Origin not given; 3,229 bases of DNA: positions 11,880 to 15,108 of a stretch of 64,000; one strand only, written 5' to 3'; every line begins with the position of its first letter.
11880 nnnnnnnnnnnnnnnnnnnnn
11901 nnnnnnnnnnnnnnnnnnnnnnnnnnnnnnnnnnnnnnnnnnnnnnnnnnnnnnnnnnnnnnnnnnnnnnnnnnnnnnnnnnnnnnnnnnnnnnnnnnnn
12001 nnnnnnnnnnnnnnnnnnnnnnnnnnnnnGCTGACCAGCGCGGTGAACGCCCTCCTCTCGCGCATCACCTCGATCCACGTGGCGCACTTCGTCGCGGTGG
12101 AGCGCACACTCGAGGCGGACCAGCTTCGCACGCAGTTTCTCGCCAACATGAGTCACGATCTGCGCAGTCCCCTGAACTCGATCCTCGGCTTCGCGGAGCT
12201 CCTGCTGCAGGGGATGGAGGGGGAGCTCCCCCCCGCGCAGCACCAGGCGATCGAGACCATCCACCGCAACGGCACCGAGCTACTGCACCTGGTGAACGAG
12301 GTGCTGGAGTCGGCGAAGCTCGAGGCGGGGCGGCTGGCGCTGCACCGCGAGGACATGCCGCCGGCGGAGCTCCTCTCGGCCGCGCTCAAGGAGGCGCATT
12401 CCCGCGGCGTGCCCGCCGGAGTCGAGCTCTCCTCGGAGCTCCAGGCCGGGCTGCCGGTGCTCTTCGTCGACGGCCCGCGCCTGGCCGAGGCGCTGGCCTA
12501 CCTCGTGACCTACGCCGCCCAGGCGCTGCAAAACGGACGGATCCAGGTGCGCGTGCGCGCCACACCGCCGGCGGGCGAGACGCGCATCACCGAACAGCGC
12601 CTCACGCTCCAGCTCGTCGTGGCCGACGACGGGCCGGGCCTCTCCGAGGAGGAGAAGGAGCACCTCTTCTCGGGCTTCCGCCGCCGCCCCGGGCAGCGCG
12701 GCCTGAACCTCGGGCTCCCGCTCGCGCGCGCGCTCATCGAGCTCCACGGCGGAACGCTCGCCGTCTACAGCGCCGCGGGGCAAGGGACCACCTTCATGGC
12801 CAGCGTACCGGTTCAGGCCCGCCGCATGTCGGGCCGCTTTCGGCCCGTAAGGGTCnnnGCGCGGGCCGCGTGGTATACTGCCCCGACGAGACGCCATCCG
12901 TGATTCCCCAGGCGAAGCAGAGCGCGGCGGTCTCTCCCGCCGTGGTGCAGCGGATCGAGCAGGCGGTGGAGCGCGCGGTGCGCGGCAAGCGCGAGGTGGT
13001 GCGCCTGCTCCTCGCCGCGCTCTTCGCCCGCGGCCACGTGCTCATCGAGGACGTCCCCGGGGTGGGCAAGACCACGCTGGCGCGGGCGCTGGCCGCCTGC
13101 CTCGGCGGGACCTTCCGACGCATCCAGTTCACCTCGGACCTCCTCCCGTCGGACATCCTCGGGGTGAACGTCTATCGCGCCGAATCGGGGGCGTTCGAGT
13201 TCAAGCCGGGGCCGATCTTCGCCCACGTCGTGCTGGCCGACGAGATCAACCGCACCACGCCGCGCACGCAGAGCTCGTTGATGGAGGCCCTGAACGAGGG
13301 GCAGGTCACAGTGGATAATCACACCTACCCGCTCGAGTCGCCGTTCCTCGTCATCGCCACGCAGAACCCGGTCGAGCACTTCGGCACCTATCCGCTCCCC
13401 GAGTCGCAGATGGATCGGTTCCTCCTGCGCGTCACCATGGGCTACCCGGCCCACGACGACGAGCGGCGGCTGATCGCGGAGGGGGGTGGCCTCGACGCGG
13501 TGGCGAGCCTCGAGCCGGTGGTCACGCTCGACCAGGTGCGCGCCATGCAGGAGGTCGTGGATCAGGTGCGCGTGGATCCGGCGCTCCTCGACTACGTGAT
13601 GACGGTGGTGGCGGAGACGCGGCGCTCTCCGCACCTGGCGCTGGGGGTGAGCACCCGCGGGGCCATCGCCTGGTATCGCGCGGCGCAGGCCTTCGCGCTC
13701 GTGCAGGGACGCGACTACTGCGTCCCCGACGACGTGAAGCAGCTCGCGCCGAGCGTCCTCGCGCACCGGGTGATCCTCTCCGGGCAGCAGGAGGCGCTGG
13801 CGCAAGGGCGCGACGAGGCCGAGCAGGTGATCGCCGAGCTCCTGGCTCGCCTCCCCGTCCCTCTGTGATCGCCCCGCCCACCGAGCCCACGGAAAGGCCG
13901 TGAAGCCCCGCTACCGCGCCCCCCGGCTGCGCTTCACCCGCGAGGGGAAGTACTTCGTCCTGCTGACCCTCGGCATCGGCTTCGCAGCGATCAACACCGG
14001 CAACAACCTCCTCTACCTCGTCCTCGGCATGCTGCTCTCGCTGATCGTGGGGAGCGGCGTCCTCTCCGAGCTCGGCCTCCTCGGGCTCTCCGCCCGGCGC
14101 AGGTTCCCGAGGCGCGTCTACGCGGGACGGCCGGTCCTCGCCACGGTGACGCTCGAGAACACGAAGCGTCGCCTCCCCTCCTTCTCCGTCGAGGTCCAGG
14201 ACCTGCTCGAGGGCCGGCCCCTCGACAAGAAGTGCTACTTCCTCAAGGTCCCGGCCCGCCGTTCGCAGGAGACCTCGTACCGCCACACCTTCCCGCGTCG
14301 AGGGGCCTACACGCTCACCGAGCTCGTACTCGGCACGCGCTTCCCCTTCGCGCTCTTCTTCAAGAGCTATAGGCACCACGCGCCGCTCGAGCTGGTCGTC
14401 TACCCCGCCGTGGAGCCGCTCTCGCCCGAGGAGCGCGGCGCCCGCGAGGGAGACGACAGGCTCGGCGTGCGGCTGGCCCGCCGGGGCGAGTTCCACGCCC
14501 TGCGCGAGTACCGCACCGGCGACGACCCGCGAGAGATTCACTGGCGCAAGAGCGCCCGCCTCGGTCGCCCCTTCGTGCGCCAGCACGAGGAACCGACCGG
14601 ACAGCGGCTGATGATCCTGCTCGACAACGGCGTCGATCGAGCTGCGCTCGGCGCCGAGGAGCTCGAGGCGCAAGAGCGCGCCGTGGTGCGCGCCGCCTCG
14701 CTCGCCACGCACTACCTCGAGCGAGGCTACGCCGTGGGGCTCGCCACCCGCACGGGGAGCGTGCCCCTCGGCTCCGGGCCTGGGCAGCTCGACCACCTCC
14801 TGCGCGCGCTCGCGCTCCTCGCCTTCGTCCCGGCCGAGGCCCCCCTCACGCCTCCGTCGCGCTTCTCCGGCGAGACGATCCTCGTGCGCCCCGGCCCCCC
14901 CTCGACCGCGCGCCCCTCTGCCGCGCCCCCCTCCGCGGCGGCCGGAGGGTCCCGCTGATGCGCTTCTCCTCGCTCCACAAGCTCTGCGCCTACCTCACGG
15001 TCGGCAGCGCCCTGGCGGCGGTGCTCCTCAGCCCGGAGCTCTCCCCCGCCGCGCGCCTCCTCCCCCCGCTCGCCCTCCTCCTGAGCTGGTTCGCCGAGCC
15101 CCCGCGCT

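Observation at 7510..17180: Contiguous vWA / two sensor kinases / MoxR / DUF58 / transglutaminase-like cluster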

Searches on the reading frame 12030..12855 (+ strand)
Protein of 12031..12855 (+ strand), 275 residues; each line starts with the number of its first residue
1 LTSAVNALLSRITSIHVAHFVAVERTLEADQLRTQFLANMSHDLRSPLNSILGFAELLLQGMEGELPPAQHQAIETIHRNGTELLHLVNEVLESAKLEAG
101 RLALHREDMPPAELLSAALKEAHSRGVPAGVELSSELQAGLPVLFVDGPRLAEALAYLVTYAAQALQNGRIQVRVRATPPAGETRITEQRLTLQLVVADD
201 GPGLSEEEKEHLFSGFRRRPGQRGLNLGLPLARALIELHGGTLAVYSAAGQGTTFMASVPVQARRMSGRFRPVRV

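Call 90: search_solved_structures(query=window:12030-12855:+, max_evalue=0.00001, show_alignments=2)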
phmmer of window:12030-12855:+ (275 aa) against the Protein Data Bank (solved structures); distinct sequences matched with E-value up to 0.00001: 0.

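Call 91: search_solved_structures(query=window:12031-12855:+, max_evalue=0.00001, show_alignments=2)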
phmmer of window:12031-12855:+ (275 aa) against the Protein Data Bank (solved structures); distinct sequences matched with E-value up to 0.00001: 49.
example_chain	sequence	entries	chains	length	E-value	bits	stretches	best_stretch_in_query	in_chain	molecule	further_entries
7z8n_A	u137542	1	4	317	2.4e-32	115.7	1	19-259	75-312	Histidine kinase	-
4q20_A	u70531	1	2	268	2.1e-29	106.1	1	27-261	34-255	Sensor protein DivL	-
6dk8_A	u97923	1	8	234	2.2e-24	89.6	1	35-266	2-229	RetS (Regulator of Exopolysaccharide and Type III Secretion)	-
6dk7_A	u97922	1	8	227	6.6e-24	88.1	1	35-262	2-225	RetS (Regulator of Exopolysaccharide and Type III Secretion)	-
7n0e_B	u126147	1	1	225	8.1e-24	87.8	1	34-260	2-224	Histidine kinase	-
4jas_A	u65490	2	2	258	1.1e-23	87.3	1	22-261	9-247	Histidine kinase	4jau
6lgq_C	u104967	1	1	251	2.4e-23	86.2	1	23-263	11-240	Histidine kinase KdpD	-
5uht_A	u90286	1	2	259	6.8e-22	81.5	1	22-261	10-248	Sensor histidine kinase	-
6azr_A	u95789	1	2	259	6.8e-22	81.5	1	22-261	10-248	Sensor histidine kinase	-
3dge_A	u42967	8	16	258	7e-22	81.4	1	22-261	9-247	Sensor protein | Histidine kinase | Sensor histidine kinase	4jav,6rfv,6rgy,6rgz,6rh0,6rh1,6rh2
2c2a_A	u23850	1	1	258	7e-22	81.4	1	22-261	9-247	SENSOR HISTIDINE KINASE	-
6rh7_A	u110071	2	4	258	1.7e-20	76.9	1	22-261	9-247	Sensor histidine kinase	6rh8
6paj_A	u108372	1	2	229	4.7e-20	75.5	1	29-260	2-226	Sensor protein SrrB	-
7p8e_A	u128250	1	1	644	2.7e-18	69.7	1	25-177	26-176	Receiver domain of histidine kinase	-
8u4x_A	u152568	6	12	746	1.4e-14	57.5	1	24-261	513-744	histidine kinase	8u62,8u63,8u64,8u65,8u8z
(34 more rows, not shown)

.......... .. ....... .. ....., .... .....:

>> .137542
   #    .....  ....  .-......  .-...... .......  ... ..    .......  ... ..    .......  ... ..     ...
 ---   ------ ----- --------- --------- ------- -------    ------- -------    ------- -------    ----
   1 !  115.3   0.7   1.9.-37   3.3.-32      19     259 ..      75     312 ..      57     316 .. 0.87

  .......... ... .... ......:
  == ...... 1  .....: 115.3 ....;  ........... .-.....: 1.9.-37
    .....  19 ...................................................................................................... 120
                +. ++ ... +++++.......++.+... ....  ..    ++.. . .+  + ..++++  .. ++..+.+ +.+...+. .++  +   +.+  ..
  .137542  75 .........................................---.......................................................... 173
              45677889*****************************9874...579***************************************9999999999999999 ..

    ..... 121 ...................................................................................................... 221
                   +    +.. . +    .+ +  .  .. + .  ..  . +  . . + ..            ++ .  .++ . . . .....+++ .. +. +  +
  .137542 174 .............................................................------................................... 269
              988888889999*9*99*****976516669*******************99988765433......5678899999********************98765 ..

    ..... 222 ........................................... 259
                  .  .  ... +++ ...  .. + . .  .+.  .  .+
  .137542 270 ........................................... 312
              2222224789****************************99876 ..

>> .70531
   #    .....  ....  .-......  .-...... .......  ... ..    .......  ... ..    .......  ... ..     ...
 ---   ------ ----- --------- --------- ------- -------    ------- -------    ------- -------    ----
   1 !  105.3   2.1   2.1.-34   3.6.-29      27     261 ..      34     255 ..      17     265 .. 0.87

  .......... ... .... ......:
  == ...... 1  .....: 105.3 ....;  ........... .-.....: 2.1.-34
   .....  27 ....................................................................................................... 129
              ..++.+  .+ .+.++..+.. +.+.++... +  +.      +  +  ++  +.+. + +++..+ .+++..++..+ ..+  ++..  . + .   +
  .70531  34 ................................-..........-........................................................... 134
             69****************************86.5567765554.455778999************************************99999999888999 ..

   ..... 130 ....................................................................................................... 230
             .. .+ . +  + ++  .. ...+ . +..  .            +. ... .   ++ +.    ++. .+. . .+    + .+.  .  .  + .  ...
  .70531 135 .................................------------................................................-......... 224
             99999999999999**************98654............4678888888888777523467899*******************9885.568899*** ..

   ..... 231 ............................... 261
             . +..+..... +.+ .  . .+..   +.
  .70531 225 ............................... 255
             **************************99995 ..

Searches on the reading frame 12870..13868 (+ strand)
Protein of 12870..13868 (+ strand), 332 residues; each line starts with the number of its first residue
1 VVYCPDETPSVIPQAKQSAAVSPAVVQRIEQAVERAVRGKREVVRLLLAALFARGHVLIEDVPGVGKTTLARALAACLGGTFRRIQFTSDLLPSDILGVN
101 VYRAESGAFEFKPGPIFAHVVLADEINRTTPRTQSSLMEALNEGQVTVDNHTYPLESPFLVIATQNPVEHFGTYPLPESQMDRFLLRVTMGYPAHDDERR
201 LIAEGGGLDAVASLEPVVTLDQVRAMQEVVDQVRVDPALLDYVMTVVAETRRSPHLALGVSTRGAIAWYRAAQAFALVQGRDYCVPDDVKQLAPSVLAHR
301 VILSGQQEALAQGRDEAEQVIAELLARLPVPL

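Call 3: search_protein_families(library=pfam, proteins=[window:12870-13868:+], max_evalue=0.01)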
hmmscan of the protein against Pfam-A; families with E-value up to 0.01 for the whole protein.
window:12870-13868:+ (332 aa): 9 families
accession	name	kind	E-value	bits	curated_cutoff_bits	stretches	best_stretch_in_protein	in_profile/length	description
PF07726.17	AAA_3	-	9.8e-62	207.1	27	1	56-186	1-131/131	ATPase family associated with various cellular activities (AAA)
PF17863.7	AAA_lid_2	-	2.7e-23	81.9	22.7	1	249-311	2-64/74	AAA lid domain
PF07728.20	AAA_5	-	7.7e-15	55.5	22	1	57-184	2-139/139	AAA domain (dynein-related subfamily)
PF20030.5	bpMoxR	-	2.8e-11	43.3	27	1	28-227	5-204/205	MoxR domain in the MoxR-vWA-beta-propeller ternary systems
PF00004.35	AAA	-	1.4e-06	29.3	21.2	1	62-170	6-113/131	ATPase family associated with various cellular activities (AAA)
PF01078.27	Mg_chelatase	-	9.9e-05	22.3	20.3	0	36-78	4-46/207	Magnesium chelatase, subunit ChlI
PF05496.18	RuvB_N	-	0.00028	21.1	27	1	55-83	34-62/159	Holliday junction DNA helicase RuvB P-loop domain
PF20720.3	nSTAND3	-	0.0014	18.8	27.2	1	48-76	11-39/155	Novel STAND NTPase 3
PF00158.32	Sigma54_activat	-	0.0028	17.8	20.2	0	44-162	12-138/168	Sigma-54 interaction domain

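Call 56: search_protein_families(library=ncbifam, proteins=[window:12870-13868:+], max_evalue=0.001)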
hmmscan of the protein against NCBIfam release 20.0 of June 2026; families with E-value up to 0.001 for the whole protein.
window:12870-13868:+ (332 aa): 8 families
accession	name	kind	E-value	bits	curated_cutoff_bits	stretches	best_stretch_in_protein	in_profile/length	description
TIGR02031.1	BchD-ChlD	equivalog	1e-12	47.6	499.55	1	55-308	17-278/608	magnesium chelatase ATPase subunit D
TIGR02442.1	Cob-chelat-sub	hypoth_equivalog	1.7e-10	40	779.45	1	106-317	113-326/641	putative cobaltochelatase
NF047784.1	MadB_ATPase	equivalog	6.5e-09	35.4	475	0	120-204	141-220/298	MadB family AAA-type ATPase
TIGR02640.1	gas_vesic_GvpN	equivalog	9.7e-07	28.5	266.8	0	122-225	110-217/262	gas vesicle protein GvpN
NF009943.0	PRK13406.1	equivalog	4.8e-05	22.1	571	1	121-314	97-268/585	magnesium chelatase subunit D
NF001679.0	PRK00440.1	equivalog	0.00012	21.3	303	1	55-138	40-124/322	replication factor C small subunit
NF010054.0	PRK13531.1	equivalog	0.00014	21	681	1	26-289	11-277/498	ATPase RavA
TIGR00635.1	ruvB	equivalog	0.00063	18.9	299.05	0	55-100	31-76/305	Holliday junction branch migration DNA helicase RuvB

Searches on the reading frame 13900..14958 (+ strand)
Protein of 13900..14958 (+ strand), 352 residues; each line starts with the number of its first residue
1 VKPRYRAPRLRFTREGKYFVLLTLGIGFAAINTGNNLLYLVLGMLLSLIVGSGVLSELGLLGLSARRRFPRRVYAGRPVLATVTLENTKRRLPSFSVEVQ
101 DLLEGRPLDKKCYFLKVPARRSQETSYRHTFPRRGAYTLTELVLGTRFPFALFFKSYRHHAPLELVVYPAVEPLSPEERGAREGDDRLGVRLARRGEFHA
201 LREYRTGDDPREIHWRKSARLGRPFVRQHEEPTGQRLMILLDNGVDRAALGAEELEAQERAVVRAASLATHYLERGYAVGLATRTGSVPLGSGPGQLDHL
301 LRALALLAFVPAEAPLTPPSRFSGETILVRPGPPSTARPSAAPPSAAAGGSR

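Call 3: search_protein_families(library=pfam, proteins=[window:13900-14958:+], max_evalue=0.01)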
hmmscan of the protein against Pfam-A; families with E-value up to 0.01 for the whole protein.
window:13900-14958:+ (352 aa): 1 family
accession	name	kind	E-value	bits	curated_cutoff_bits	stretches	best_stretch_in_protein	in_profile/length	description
PF01882.25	DUF58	-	7e-16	58.5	23.4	1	201-312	2-114/216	Protein of unknown function DUF58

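Call 56: search_protein_families(library=ncbifam, proteins=[window:13900-14958:+], max_evalue=0.001)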
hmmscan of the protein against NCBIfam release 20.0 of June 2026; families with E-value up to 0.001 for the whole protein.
window:13900-14958:+ (352 aa): 0 families
